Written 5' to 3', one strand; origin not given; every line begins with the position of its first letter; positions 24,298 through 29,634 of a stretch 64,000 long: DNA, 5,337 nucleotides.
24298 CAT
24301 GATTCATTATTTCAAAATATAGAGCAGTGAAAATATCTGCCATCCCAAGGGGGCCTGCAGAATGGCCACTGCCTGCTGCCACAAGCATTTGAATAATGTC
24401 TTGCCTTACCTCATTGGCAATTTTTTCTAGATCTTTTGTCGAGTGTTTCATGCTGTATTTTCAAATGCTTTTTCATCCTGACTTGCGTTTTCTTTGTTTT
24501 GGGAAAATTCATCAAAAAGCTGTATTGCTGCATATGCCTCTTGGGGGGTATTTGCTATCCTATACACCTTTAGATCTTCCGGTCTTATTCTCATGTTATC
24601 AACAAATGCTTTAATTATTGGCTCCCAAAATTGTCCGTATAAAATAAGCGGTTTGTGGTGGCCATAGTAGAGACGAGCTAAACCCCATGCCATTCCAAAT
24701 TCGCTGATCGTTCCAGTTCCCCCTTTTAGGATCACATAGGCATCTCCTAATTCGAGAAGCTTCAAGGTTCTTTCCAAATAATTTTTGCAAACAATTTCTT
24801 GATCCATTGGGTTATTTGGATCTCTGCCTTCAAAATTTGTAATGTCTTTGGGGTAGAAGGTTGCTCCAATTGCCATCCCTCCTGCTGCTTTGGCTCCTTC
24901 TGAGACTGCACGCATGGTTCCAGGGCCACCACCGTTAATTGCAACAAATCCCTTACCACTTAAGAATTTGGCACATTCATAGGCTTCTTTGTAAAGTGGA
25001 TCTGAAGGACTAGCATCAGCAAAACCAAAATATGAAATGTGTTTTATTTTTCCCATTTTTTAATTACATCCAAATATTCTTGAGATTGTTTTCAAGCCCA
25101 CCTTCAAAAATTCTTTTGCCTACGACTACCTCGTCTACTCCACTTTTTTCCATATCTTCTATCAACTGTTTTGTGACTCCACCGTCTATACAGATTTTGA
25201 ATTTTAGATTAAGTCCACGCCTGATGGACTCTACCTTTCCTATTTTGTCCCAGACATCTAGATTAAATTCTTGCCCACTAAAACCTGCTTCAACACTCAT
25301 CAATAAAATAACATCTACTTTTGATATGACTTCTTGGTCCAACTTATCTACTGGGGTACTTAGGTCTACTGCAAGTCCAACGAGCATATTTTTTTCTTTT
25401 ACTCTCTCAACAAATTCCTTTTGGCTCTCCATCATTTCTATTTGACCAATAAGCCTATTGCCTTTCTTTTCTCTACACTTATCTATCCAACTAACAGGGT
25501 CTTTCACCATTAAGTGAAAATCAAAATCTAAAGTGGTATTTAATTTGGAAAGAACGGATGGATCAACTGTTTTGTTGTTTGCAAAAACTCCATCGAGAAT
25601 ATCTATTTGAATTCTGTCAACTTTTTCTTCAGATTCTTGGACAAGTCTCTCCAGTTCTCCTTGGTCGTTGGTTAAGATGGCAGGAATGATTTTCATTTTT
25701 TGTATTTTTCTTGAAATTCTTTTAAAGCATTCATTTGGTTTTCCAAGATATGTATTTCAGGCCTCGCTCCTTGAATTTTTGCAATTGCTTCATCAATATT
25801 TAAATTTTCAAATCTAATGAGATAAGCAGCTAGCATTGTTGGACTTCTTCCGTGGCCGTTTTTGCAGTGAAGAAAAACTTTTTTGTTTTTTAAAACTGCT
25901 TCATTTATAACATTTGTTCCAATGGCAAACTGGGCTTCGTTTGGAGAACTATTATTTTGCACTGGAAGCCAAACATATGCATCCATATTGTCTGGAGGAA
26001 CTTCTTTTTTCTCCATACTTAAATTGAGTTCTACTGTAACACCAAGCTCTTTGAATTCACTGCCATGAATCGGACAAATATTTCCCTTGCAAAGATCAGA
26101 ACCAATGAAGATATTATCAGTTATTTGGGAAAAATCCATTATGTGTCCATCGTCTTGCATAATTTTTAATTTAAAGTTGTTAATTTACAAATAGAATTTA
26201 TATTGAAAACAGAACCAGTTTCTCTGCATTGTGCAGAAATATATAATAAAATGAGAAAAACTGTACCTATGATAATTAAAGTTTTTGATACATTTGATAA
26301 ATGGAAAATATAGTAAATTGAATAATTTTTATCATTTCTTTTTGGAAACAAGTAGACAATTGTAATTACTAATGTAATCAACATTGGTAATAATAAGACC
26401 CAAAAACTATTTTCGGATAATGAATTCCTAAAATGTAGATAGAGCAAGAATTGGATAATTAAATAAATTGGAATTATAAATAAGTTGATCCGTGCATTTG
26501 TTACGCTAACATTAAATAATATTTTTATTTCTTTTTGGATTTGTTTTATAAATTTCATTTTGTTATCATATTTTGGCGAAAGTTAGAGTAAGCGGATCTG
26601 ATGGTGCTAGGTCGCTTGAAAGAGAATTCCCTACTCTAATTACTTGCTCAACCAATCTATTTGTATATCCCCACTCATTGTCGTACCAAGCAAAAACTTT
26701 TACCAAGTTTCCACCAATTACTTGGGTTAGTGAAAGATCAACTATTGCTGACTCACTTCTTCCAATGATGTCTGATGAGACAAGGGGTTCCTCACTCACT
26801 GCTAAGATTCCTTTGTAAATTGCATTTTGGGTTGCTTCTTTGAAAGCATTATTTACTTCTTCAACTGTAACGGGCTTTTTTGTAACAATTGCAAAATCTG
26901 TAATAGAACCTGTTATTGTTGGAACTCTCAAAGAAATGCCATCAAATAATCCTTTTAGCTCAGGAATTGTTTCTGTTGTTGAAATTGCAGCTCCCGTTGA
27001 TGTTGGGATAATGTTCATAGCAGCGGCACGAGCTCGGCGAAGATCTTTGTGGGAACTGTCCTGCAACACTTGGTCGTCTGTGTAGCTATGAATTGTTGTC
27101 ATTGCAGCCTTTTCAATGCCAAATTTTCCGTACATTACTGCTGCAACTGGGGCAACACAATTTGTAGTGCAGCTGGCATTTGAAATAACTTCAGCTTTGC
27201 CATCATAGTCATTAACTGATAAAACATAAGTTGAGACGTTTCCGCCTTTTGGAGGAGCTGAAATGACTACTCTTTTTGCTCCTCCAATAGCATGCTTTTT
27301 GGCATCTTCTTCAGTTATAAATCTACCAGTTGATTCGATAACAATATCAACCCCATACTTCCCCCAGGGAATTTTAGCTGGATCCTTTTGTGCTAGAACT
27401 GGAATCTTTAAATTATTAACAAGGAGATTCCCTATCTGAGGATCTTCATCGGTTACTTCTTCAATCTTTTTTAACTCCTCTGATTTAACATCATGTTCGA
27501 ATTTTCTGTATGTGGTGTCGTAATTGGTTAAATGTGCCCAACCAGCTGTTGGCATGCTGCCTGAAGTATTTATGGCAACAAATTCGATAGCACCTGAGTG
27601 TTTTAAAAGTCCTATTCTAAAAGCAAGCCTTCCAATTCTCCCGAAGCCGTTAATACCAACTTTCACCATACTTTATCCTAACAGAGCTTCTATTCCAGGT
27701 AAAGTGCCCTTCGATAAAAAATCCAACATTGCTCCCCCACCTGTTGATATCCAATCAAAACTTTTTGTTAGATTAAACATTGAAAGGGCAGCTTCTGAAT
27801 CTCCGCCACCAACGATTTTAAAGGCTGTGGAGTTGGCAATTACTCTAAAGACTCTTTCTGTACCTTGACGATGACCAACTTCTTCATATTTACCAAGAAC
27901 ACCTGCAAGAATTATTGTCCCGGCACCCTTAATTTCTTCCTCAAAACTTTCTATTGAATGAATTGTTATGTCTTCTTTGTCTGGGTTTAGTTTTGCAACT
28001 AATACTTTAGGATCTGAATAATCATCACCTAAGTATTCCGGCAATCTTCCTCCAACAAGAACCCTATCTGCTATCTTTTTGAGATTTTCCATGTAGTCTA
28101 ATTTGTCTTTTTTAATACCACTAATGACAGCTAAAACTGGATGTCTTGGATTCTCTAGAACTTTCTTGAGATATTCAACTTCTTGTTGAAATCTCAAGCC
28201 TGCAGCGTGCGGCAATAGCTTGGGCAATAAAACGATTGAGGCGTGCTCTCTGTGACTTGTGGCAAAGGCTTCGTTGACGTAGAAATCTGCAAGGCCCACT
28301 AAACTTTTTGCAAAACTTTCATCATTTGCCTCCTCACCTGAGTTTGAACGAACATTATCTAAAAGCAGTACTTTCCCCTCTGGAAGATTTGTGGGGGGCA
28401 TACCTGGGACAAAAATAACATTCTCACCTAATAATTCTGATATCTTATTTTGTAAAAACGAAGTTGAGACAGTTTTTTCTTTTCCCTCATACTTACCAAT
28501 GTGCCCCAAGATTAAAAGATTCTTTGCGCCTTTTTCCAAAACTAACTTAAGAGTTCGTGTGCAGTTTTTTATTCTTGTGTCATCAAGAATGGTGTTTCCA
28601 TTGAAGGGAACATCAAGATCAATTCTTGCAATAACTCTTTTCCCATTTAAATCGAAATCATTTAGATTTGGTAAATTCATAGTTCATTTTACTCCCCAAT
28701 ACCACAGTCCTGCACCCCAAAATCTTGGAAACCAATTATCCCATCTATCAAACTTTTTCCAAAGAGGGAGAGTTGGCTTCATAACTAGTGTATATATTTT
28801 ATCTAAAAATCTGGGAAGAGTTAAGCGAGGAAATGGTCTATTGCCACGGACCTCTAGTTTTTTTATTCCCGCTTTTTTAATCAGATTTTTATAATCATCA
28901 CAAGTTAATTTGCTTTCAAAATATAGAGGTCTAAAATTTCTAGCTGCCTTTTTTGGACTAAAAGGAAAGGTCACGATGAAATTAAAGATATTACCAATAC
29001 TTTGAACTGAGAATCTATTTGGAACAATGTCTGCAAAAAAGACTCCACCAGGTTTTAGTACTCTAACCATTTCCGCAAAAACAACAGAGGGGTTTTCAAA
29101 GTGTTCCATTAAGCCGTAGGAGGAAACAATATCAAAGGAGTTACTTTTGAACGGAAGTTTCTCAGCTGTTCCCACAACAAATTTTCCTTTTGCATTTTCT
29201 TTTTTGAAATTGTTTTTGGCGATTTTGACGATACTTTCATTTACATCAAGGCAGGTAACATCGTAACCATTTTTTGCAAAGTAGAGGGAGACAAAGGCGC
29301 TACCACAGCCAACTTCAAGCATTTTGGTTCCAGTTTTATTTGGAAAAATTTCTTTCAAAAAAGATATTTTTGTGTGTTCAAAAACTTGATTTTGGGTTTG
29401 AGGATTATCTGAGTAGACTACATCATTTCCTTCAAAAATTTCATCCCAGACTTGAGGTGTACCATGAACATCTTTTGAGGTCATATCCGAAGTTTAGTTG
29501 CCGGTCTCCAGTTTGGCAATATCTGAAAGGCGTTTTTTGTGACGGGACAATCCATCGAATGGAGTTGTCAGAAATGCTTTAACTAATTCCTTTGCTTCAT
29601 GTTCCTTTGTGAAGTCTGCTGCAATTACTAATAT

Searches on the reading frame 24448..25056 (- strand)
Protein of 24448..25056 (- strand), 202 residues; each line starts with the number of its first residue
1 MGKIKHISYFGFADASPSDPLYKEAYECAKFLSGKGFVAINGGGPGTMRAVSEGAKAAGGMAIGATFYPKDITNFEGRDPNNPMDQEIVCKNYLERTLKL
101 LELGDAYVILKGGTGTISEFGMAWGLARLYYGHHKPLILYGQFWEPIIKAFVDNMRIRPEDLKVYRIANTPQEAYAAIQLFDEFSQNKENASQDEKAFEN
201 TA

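Call 44: search_protein_families(library=pfam, proteins=[window:24448-25056:-], max_evalue=0.001)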
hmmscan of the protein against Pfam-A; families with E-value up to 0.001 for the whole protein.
window:24448-25056:- (202 aa): 2 families
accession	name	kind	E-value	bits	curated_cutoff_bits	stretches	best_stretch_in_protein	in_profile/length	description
PF03641.19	Lysine_decarbox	-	1.4e-16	61.3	27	1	48-177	1-130/131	Possible lysine decarboxylase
PF18306.6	LDcluster4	-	4.9e-15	55.9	26.3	1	9-126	6-116/151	SLOG cluster4 family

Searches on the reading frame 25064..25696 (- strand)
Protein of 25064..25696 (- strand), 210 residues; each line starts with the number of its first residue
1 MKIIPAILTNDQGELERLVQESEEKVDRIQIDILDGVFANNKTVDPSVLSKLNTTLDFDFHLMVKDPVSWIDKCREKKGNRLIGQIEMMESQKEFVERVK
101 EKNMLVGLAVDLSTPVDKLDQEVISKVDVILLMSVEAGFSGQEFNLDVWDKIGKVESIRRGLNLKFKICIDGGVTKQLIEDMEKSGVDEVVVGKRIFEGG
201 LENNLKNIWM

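Call 44: search_protein_families(library=pfam, proteins=[window:25064-25696:-], max_evalue=0.001)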
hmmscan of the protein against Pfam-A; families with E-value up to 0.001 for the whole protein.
window:25064-25696:- (210 aa): 1 family
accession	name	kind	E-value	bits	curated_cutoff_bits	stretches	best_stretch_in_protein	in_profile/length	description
PF00834.25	Ribul_P_3_epim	-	3.8e-40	137.9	21.1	1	2-197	1-198/198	Ribulose-phosphate 3 epimerase family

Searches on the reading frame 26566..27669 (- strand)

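Call 44: search_protein_families(library=pfam, proteins=[window:26566-27669:-], max_evalue=0.001)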
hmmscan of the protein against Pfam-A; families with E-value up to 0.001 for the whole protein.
window:26566-27669:- (367 aa): 2 families
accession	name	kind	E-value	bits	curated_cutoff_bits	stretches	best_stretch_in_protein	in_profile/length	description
PF02800.25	Gp_dh_C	-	4.9e-56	189.1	24.4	1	172-329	1-158/158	Glyceraldehyde 3-phosphate dehydrogenase, C-terminal domain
PF00044.30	Gp_dh_N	-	1.7e-27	96.1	31.7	1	2-119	1-100/101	Glyceraldehyde 3-phosphate dehydrogenase, NAD binding domain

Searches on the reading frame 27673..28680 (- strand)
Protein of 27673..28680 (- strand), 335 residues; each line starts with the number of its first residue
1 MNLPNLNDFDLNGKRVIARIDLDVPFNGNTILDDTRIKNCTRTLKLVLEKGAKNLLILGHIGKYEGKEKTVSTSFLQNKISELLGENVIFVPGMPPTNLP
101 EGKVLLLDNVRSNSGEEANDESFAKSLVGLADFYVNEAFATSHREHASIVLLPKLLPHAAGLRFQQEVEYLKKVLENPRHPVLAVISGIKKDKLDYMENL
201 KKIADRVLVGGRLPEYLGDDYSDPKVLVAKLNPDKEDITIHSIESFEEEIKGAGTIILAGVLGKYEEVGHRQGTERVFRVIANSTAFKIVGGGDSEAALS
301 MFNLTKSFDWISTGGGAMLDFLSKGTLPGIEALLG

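Call 44: search_protein_families(library=pfam, proteins=[window:27673-28680:-], max_evalue=0.001)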
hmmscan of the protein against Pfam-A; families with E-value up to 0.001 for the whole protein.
window:27673-28680:- (335 aa): 1 family
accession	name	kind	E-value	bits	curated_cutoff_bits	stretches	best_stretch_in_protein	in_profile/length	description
PF00162.24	PGK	-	4.9e-84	283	27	2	6-213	1-216/379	Phosphoglycerate kinase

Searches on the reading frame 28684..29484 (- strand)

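Call 44: search_protein_families(library=pfam, proteins=[window:28684-29484:-], max_evalue=0.001)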
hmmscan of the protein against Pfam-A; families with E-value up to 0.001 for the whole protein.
window:28684-29484:- (266 aa): 12 families
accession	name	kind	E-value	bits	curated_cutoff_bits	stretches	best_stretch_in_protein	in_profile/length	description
PF08241.18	Methyltransf_11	-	3.3e-27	95.4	21.2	1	56-150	1-94/95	Methyltransferase domain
PF13649.12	Methyltransf_25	-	5.3e-23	82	27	1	56-147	2-97/97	Methyltransferase domain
PF13847.12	Methyltransf_31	-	3.3e-17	63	27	1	50-151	2-109/145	Methyltransferase domain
PF01209.24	Ubie_methyltran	-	2.8e-16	60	20.1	1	42-151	38-151/233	ubiE/COQ5 methyltransferase family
PF08242.18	Methyltransf_12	-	4.6e-15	56.6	30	1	56-149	1-98/98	Methyltransferase domain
PF13489.12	Methyltransf_23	-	8.5e-13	48.8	27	1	40-154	10-119/164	Methyltransferase domain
PF03848.20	TehB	-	1.8e-08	34.5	20.4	1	52-148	31-129/193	Tellurite resistance protein TehB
PF02353.26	CMAS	-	9.2e-08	32.2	27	1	38-155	49-168/273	Mycolic acid cyclopropane synthetase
PF05175.20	MTS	-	1e-06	28.9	23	1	41-120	21-102/170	Methyltransferase small domain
PF06325.19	PrmA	-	7.5e-06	26.1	22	1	49-129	159-239/296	Ribosomal protein L11 methyltransferase (PrmA)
PF03141.22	Methyltransf_29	-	1.5e-05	24.2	23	1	41-150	103-216/506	Putative S-adenosyl-L-methionine-dependent methyltransferase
PF02086.21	MethyltransfD12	-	5.7e-05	23.4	22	1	41-95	10-64/253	D12 class N6 adenine-specific DNA methyltransferase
